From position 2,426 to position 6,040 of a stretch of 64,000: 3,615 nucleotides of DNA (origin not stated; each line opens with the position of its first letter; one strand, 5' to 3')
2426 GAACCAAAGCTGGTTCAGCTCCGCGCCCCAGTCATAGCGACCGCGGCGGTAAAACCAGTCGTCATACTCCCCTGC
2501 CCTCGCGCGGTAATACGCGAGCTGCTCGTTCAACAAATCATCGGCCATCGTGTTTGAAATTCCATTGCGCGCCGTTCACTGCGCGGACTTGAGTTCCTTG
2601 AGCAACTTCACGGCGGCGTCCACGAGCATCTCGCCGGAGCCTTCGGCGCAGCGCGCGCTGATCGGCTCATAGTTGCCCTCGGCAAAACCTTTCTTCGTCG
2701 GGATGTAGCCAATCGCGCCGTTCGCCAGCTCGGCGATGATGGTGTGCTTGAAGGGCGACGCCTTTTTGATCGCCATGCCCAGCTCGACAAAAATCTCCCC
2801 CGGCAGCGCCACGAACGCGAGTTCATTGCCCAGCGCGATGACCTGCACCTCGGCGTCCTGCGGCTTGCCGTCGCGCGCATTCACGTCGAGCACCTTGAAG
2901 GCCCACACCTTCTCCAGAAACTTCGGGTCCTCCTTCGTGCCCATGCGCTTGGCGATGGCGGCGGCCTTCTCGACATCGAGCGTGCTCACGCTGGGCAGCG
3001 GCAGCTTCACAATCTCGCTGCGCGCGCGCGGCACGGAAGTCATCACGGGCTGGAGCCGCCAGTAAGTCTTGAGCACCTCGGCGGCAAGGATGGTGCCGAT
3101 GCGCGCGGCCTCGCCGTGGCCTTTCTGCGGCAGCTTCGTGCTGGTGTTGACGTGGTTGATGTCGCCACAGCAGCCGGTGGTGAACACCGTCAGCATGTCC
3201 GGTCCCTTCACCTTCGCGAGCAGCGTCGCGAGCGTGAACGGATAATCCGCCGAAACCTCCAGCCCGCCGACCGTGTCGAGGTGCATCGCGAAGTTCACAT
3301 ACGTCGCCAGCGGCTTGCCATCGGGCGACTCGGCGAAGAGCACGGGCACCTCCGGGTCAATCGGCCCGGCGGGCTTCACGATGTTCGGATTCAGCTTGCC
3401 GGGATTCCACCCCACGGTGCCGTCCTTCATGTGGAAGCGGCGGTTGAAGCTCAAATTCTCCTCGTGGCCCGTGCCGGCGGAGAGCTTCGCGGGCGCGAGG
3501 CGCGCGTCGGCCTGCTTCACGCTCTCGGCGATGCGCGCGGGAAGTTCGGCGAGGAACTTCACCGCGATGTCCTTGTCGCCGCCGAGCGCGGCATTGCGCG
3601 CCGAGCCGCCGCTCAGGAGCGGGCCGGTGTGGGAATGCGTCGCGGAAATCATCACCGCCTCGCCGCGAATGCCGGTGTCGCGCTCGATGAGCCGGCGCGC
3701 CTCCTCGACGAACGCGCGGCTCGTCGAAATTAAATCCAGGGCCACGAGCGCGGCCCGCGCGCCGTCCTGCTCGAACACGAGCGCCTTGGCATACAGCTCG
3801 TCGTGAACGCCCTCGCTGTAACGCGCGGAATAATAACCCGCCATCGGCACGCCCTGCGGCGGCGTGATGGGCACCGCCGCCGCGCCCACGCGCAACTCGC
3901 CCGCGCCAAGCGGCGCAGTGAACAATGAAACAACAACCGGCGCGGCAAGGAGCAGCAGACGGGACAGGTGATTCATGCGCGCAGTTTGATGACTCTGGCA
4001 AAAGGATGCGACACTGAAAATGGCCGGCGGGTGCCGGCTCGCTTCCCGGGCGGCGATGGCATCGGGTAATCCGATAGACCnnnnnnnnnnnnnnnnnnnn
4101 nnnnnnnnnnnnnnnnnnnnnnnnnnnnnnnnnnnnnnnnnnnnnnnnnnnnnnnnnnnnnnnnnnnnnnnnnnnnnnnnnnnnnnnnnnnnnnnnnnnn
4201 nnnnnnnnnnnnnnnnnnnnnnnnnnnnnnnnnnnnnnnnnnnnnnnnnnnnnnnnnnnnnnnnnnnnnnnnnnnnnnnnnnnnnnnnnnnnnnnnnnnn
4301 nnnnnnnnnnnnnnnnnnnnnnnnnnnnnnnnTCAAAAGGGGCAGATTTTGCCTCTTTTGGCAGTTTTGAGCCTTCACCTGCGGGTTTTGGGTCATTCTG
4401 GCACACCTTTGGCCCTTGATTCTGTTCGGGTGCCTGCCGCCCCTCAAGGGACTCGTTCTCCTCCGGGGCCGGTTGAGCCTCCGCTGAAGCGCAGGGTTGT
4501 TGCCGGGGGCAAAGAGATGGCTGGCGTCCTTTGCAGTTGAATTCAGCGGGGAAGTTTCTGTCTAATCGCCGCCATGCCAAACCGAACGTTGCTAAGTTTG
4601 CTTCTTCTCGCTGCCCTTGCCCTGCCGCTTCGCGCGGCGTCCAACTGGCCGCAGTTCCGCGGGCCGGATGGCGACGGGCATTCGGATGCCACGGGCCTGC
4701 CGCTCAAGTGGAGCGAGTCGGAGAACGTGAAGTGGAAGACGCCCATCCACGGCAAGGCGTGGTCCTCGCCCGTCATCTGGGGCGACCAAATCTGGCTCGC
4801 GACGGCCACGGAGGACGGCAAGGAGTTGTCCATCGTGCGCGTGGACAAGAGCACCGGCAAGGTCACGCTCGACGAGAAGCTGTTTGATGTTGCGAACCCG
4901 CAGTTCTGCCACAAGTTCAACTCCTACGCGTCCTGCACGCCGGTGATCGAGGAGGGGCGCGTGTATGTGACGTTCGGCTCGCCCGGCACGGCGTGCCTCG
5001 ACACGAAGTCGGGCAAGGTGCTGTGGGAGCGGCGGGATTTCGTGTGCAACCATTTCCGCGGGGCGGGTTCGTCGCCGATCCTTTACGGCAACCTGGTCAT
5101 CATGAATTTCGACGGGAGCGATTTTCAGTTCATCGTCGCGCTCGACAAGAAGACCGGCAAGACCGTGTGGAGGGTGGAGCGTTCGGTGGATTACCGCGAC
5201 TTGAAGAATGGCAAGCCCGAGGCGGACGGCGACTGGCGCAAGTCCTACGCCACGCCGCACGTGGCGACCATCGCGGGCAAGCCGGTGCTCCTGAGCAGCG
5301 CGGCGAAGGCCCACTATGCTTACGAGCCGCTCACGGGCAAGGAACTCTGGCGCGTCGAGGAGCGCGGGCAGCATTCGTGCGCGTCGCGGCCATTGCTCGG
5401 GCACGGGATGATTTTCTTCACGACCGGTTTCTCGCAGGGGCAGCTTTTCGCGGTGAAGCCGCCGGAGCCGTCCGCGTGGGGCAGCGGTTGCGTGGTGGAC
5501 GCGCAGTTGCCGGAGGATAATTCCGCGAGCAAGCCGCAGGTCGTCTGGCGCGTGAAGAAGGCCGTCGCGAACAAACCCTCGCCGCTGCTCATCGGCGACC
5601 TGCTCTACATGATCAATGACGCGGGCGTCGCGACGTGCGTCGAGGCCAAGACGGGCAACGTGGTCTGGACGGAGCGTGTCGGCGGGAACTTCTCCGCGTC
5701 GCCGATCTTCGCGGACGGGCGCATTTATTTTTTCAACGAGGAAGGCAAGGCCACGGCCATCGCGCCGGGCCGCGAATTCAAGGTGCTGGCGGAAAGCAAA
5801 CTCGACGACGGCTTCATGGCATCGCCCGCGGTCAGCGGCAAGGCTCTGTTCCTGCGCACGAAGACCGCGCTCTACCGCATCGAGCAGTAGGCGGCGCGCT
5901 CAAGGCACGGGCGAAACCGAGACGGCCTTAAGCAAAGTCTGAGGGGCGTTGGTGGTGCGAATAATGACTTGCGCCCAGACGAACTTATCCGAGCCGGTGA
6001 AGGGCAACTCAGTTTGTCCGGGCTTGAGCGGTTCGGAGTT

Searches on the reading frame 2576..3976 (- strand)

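Call 60: search_protein_families(library=pfam, proteins=[window:2576-3976:-], max_evalue=0.00001)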
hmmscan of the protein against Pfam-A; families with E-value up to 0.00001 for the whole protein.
window:2576-3976:- (466 aa): 1 family
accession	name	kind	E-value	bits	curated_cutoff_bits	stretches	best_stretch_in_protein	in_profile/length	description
PF04734.18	Ceramidase_alk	-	1.5e-12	47.4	32.1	1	30-179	3-156/509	Neutral/alkaline non-lysosomal ceramidase, N-terminal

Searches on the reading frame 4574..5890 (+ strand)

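Call 60: search_protein_families(library=pfam, proteins=[window:4574-5890:+], max_evalue=0.00001)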
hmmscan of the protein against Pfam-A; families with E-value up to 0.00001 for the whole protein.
window:4574-5890:+ (438 aa): 3 families
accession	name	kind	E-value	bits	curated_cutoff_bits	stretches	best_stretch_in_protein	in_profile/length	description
PF13360.13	PQQ_2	-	1.2e-25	90.9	27.6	3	123-205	30-103/233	Outer membrane protein assembly factor BamB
PF13570.13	Beta-prop_ACSF4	-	2.4e-13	50.6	133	0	320-426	80-189/329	Beta-alanine-activating enzyme, beta-propeller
PF01011.28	PQQ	-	2.7e-10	40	26.7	0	329-367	45-83/595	Glucose/ethanol/alcohol dehydrogenase, beta-propeller domain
